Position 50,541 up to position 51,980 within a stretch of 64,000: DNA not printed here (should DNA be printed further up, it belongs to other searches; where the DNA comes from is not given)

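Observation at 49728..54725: Complete GDP-heptose pathway co-operonic with a diacylglycerol-type (UgtP/MGDG-synthase-like) glycosyltransferase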

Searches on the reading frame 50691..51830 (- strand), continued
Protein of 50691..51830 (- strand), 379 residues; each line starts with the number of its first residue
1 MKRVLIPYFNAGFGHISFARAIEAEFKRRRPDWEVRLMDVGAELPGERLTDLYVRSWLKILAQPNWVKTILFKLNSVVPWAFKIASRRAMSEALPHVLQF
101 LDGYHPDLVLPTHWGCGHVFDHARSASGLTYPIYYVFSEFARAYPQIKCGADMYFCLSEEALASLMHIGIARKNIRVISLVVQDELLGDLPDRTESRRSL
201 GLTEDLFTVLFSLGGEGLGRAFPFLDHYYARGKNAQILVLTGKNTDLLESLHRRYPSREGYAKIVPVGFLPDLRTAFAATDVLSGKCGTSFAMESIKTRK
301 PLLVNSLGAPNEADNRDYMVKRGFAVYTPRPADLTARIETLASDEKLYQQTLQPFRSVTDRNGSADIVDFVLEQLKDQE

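Call 27: predict_structure(alignment_id=A1)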
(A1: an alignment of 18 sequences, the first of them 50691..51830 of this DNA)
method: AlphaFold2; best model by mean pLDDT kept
length: 379 residues; sequences in the alignment: 18
mean_pLDDT: 91.7   pTM: 0.89
mean pLDDT of the five models: 91.7, 90.6, 89.4, 89.4, 88.9
residues with pLDDT >= 90: 273; 70-90: 98; 50-70: 8; < 50: 0
segments of 3 or more residues with pLDDT < 50: none
pLDDT, mean of each block of 10 residues (from residue 1): 94 88 96 96 84 82 76 69 85 94 96 95 95 95 90 97 97 97 89 96 97 84 96 97 93 92 93 92 93 94 88 92 96 98 97 93 96 81
secondary structure, 60 per line:
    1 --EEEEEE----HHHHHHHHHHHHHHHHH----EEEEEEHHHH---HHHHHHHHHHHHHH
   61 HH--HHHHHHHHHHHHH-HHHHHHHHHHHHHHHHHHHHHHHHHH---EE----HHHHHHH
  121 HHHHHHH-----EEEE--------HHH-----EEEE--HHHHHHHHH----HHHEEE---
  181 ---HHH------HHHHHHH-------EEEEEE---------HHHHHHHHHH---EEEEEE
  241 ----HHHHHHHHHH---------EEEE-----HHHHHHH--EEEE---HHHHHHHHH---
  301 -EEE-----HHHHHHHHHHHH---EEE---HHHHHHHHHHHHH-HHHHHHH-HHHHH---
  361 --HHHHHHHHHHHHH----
elements in order: E3-8 H13-29 E34-39 H40-43 H47-62 H65-77 H79-104 H114-127 E133-136 E153-156 H159-167 E175-177 H193-199 E207-212 H222-231 E235-240 H245-254 E264-267 H273-279 E282-285 H289-297 E302-304 H310-321 E325-327 H331-343 H345-351 H353-357 H363-375

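Call 34: fold_search(model_id=the predicted structure, library=pdb)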
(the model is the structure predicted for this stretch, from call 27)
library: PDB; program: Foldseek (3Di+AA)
matches with E <= 10: 1437; with E <= 0.001: 470
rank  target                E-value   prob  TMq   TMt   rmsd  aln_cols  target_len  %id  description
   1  4x1t                  1.6e-20  1.00  0.71  0.83   3.3       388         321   20  The crystal structure of Arabidopsis thaliana galactolipid synthase MGD1 in complex with UDP (released 2016-02-10)
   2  4wyi                  6.6e-20  1.00  0.74  0.83   3.6       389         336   21  The crystal structure of Arabidopsis thaliana galactolipid synthase, MGD1 (apo-form) (released 2016-02-17)
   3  3c4q_B                1.1e-12  1.00  0.58  0.57   7.2       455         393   15  Structure of the retaining glycosyltransferase MshA : The first step in mycothiol biosynthesis. Organism : Corynebacte (released 2008-04-01)
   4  5n7z                  2.5e-12  1.00  0.54  0.57   8.8       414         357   15  glycosyltransferase in LPS biosynthesis (released 2018-03-14)
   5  3c4q_A                6.0e-12  1.00  0.62  0.60   7.3       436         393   15  Structure of the retaining glycosyltransferase MshA : The first step in mycothiol biosynthesis. Organism : Corynebacte (released 2008-04-01)
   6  3c48_A                1.1e-11  1.00  0.39  0.37  14.2       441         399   14  Structure of the retaining glycosyltransferase MshA: The first step in mycothiol biosynthesis. Organism: Corynebacteri (released 2008-03-25)
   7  5n80                  1.2e-11  1.00  0.55  0.57   8.8       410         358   15  glycosyltransferase LPS biosynthesis in complex with UDP (released 2018-03-14)
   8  4xsr_B                2.4e-11  1.00  0.60  0.62   7.7       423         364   14  Crystal structure of Anabaena Alr3699/HepE in complex with UDP-glucose (released 2016-01-13)
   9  7d1i_A                2.9e-11  1.00  0.61  0.65   6.9       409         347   13  Crystal structure of acinetobacter baumannii MurG (released 2021-07-14)
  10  4xso_A                3.3e-11  1.00  0.59  0.61   8.5       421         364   14  Crystal structure of apo-form Alr3699/HepE from Anabaena sp. strain PCC 7120 (released 2016-01-13)
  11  7vlb_A                4.1e-11  1.00  0.62  0.61   6.3       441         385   13  Crystal structure of UGT109A1 from Bacillus (released 2022-10-05)
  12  6kih_A                4.4e-11  1.00  0.59  0.57   6.4       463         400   14  Sucrose-phosphate synthase (tll1590) from Thermosynechococcus elongatus (released 2020-05-27)
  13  3s2u                  7.4e-11  1.00  0.70  0.79   6.1       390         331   16  Crystal structure of the Pseudomonas aeruginosa MurG:UDP-GlcNAc substrate complex (released 2012-09-26)
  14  1nlm_A                9.9e-11  1.00  0.67  0.72   5.2       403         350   17  CRYSTAL STRUCTURE OF MURG:GLCNAC COMPLEX (released 2003-02-11)
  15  3otg                  9.9e-11  1.00  0.56  0.55   7.1       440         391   15  Crystal Structure of CalG1, Calicheamicin Glycostyltransferase, TDP bound form (released 2010-12-15)
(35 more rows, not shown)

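Call 39: find_related_loci(query=A1, collection=metagenome_contigs, flank=8000)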
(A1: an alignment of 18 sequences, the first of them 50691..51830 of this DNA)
Query A1 (379 aa) in metagenome_contigs; peptide patterns used: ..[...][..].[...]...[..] (x = any residue, [..] = any of these).
122 stretches matched a pattern; 89 encode a relative of the query (tblastn E <= 1e-3); the best 80 are kept; 80 distinct loci.
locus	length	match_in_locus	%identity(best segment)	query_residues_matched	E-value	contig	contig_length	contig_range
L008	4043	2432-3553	68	2-375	0e+0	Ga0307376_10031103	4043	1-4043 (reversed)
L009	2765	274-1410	61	1-379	1e-171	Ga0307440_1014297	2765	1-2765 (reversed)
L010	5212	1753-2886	59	1-378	4e-160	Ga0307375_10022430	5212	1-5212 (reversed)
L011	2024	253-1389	54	1-379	2e-144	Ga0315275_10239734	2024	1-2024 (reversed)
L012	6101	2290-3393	37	2-369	5e-89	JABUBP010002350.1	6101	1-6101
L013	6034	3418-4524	37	2-370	1e-87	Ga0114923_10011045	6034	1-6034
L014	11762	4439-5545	37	2-370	3e-87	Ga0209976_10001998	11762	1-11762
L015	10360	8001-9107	37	2-370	3e-87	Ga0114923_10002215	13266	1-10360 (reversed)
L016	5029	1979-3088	37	2-370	2e-86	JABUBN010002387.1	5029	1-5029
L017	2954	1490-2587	36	2-372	2e-88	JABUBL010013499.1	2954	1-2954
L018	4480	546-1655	36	1-375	9e-82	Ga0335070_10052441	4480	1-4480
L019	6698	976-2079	34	2-375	7e-81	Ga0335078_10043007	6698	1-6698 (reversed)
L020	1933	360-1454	38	2-351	4e-84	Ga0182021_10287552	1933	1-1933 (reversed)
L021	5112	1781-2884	35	2-375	2e-80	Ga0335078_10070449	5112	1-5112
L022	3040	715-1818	34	2-375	5e-80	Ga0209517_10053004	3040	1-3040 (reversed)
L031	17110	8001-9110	35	2-375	1e-75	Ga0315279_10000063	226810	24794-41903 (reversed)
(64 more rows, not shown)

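Call 43: find_encoding_contigs(protein=P0001, flank=8000, max_places=3)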
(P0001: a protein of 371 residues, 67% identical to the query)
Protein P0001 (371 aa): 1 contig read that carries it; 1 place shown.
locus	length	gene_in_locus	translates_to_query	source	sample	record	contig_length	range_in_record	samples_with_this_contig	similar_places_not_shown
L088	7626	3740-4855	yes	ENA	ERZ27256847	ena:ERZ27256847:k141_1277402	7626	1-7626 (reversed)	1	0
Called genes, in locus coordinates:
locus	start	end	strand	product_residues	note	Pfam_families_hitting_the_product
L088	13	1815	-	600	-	PF00329:Complex1_30kDa, PF00346:Complex1_49kDa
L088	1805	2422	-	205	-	PF01058:Oxidored_q6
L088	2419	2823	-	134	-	PF00507:Oxidored_q4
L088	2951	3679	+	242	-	-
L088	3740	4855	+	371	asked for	PF06925:MGDG_synth (weak)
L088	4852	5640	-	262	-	PF07238:PilZ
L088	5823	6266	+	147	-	PF00571:CBS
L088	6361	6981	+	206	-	PF06790:UPF0259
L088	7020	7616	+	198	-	PF13302:Acetyltransf_3, PF00583:Acetyltransf_1 (weak), PF13420:Acetyltransf_4 (weak)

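Call 55: search_protein_families(library=pfam, proteins=[L031:6150-7211:+, L031:7157-7972:+, L031:9113-10192:+, L031:3646-4917:+, L031:4893-6401:-, L031:10875-11894:-, L031:11712-12413:+, L015:6689-7957:+, L015:5725-6627:+, L015:3872-5569:-], max_evalue=0.0001)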
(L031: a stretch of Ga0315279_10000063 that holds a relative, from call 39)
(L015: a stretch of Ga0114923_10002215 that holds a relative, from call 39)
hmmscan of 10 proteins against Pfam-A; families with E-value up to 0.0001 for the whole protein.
L031:6150-7211:+ (353 aa): 7 families
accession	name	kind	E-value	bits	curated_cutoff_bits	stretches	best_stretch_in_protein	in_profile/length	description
PF01370.27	Epimerase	-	1.2e-34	120.3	20.9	1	18-242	1-238/240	NAD dependent epimerase/dehydratase family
PF16363.11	GDP_Man_Dehyd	-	2.7e-18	67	27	1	19-330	1-328/332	GDP-mannose 4,6 dehydratase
PF01073.25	3Beta_HSD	-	1.2e-16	61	22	1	19-233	1-231/280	3-beta hydroxysteroid dehydrogenase/isomerase family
PF07993.18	NAD_binding_4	-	7e-16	58.6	20.1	1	79-188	89-210/258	Male sterility protein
PF13460.12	NAD_binding_10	-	7e-12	46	27.2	1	22-184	1-146/184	NAD(P)H-binding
PF04321.23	RmlD_sub_bind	-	2.9e-06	27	27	1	17-192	2-159/287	RmlD substrate binding domain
PF05368.20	NmrA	-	4.6e-05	23.6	27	1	16-125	3-104/298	NmrA-like family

L031:7157-7972:+ (271 aa): 1 family
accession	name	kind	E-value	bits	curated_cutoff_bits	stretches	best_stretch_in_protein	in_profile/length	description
PF02517.21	Rce1-like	-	3.2e-07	31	22.4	1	162-248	9-90/93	Type II CAAX prenyl endopeptidase Rce1-like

L031:9113-10192:+ (359 aa): 1 family
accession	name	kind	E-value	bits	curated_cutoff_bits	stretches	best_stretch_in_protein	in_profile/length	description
PF03706.18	LPG_synthase_TM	-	1.1e-29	104.3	33.4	1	24-335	1-300/302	Lysylphosphatidylglycerol synthase TM region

L031:3646-4917:+ (423 aa): 6 families
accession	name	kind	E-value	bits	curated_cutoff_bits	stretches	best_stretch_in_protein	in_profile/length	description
PF00534.26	Glycos_transf_1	-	7.8e-39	133.4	26.4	1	233-388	13-170/172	Glycosyl transferases group 1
PF13439.12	Glyco_transf_4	-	2.9e-35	122.2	28.5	1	34-209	1-169/170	Glycosyltransferase Family 4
PF13692.12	Glyco_trans_1_4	-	2.4e-32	112.6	27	1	236-376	2-142/142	Glycosyl transferases group 1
PF13579.12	Glyco_trans_4_4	-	5.1e-21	76.1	29.7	1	35-205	1-158/158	Glycosyl transferase 4-like domain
PF20706.3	GT4-conflict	-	1.3e-10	41.3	26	1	232-391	194-372/385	Family 4 Glycosyltransferase in conflict systems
PF13524.12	Glyco_trans_1_2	-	7.4e-06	26.4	25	1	293-403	28-142/144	Glycosyl transferase-like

L031:4893-6401:- (502 aa): 3 families
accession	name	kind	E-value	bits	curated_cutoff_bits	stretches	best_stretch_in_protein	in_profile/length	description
PF01170.24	UPF0020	-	9.8e-49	166.2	22.3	1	272-476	1-195/197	RMKL-like, methyltransferase domain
PF22020.1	RlmL_1st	-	9.1e-20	70.8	27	1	117-171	2-55/55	RlmL ferredoxin-like domain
PF02926.22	THUMP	-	3.9e-08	34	20.6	1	181-263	3-84/84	THUMP domain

L031:10875-11894:- (339 aa): 0 families

L031:11712-12413:+ (233 aa): 0 families

L015:6689-7957:+ (422 aa): 3 families
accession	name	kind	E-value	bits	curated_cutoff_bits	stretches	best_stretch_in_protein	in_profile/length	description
PF01546.33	Peptidase_M20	-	1.6e-13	51.5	24.6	1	153-412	34-201/206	Peptidase family M20/M25/M40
PF07687.19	M20_dimer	-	4.9e-06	26.9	21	1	228-316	9-102/107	Peptidase dimerisation domain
PF05343.19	Peptidase_M42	-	3.5e-05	23.4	23.2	0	153-214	133-192/292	M42 glutamyl aminopeptidase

L015:5725-6627:+ (300 aa): 1 family
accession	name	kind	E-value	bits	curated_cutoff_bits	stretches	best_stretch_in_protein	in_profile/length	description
PF00892.27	EamA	-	8.1e-27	94.6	28.2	2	16-146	4-134/135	EamA-like transporter family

L015:3872-5569:- (565 aa): 2 families
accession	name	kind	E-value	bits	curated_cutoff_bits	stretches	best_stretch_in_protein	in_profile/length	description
PF02690.20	Na_Pi_cotrans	-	2.7e-62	209.2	29.1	2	23-162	1-136/137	Na+/Pi-cotransporter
PF01895.24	PhoU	-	2.5e-16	60.3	23.5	2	372-454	5-85/89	PhoU domain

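Call 59: list_cluster_members(proteins=[P0008, P0011, P0025, P0037, P0039, P0040, P0057, P0058, P0066, P0122])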
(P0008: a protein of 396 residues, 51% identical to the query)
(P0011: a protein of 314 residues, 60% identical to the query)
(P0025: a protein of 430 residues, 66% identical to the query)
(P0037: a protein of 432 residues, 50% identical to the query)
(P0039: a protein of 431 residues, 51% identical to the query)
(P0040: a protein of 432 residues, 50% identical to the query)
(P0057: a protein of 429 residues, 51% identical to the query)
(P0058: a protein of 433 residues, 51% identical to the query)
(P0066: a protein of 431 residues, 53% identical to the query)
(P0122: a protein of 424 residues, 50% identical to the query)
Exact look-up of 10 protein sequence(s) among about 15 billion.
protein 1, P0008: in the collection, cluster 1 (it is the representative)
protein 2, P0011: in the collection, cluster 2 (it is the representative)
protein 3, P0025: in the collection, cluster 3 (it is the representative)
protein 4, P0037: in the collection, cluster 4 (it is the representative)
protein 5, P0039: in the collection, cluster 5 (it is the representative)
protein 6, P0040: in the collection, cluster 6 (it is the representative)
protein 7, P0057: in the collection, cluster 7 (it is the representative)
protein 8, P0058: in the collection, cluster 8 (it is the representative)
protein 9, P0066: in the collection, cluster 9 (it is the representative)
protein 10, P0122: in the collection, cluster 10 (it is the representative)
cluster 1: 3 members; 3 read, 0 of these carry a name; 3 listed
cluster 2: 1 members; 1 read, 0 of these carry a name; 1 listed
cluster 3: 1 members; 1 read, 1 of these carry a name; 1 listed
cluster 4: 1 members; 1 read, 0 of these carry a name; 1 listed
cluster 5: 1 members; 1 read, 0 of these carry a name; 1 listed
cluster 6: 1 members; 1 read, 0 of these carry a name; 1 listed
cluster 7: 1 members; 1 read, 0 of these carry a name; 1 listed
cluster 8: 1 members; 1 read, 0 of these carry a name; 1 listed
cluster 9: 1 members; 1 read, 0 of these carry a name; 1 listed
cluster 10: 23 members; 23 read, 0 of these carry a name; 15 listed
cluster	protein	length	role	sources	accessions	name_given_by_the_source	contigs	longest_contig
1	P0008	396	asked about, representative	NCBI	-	-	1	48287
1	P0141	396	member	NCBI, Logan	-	-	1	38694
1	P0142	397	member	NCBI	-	-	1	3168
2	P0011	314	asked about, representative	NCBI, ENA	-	-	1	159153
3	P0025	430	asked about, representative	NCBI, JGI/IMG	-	mannose-1-phosphate guanylyltransferase / phosphomannomutase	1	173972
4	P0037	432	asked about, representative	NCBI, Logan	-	-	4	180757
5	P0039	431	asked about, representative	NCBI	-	-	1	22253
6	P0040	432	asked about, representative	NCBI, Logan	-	-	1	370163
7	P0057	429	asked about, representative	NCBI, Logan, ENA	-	-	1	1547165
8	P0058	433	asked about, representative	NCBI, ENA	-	-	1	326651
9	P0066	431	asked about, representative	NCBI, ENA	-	-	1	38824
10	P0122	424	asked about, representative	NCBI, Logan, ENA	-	-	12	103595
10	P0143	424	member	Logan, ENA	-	-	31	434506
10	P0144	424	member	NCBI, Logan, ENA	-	-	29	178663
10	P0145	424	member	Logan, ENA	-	-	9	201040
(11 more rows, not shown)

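Call 75: search_protein_representatives(protein=window:50691-51830:-)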
Query: 379 residues. Proteins with E-value up to 0.001 (for the whole library): 3115; up to 1e-10: 789; up to 1e-30: 24. The best 150 are listed.
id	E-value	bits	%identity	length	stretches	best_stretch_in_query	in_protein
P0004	5.6e-131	453.4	54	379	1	1-379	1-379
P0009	9.2e-116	403.3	53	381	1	1-343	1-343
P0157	1.1e-111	389.9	48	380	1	1-371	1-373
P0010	1.1e-109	383.4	46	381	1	2-376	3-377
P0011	4.1e-107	374.9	60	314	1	1-272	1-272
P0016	1.9e-94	333.2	45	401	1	1-375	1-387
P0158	4.7e-91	322.0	43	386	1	3-372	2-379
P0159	1.3e-88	313.9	44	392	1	2-375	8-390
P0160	2.5e-82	293.3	43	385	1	1-370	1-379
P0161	1.2e-81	291.0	36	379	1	2-373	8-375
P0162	2.8e-80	286.6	39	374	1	18-372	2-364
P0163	1.3e-79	284.4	40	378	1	2-367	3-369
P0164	3.4e-74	266.6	38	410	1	2-376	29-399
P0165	2.4e-73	263.8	37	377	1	2-373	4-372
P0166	2.7e-67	243.8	37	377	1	1-375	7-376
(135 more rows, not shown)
